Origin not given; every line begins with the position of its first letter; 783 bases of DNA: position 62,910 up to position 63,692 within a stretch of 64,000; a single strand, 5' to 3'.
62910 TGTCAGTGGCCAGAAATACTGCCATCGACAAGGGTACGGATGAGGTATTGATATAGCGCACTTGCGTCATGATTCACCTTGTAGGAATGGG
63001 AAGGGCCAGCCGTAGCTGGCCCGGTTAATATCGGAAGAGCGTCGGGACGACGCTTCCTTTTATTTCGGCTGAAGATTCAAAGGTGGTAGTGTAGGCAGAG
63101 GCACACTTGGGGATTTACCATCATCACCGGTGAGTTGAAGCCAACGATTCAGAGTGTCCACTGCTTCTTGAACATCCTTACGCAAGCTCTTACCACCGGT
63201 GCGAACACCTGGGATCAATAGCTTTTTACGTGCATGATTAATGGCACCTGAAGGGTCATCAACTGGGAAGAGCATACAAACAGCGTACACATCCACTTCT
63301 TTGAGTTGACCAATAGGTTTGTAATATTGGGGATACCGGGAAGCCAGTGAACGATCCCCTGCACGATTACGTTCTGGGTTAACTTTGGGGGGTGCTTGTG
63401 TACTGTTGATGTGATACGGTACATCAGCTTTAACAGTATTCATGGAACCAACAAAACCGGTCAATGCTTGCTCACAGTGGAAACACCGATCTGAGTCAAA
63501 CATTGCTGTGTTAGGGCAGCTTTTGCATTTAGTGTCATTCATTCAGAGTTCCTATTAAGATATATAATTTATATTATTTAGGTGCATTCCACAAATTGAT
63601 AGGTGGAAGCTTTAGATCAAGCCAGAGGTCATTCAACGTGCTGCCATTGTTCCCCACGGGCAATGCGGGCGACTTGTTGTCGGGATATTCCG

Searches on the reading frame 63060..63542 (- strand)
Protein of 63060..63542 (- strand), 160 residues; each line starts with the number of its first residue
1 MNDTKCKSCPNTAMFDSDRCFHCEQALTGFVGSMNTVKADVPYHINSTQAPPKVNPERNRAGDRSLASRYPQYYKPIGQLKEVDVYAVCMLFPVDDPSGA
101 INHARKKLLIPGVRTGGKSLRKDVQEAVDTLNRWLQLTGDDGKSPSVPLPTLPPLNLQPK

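Call 81: find_encoding_contigs(protein=window:63060-63542:-, flank=10000, max_places=2)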
Protein window:63060-63542:- (160 aa): 6 contigs read that carry it; 2 places shown.
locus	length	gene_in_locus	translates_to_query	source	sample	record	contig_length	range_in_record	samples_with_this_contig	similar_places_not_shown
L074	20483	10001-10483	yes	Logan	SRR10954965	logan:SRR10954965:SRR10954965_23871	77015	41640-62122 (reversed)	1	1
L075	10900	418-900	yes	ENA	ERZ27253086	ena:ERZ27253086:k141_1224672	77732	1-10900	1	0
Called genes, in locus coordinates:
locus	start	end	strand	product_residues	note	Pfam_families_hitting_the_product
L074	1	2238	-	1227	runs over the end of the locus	-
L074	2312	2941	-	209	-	PF14301:DUF4376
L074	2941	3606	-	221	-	-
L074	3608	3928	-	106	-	-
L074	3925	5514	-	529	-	-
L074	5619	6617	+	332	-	PF02511:Thy1 (faint)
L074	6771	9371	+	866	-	PF21995:RNR-II_ins_dom (weak), PF02867:Ribonuc_red_lgC (faint)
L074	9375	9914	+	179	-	PF07463:NUMOD4, PF13392:HNH_3 (weak)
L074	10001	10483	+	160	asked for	-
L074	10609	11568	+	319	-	-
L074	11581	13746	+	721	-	-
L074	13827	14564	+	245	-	PF13479:AAA_24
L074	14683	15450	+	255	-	-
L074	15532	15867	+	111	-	PF13876:Phage_gp49_66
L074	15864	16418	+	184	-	PF21825:Sequestin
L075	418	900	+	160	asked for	-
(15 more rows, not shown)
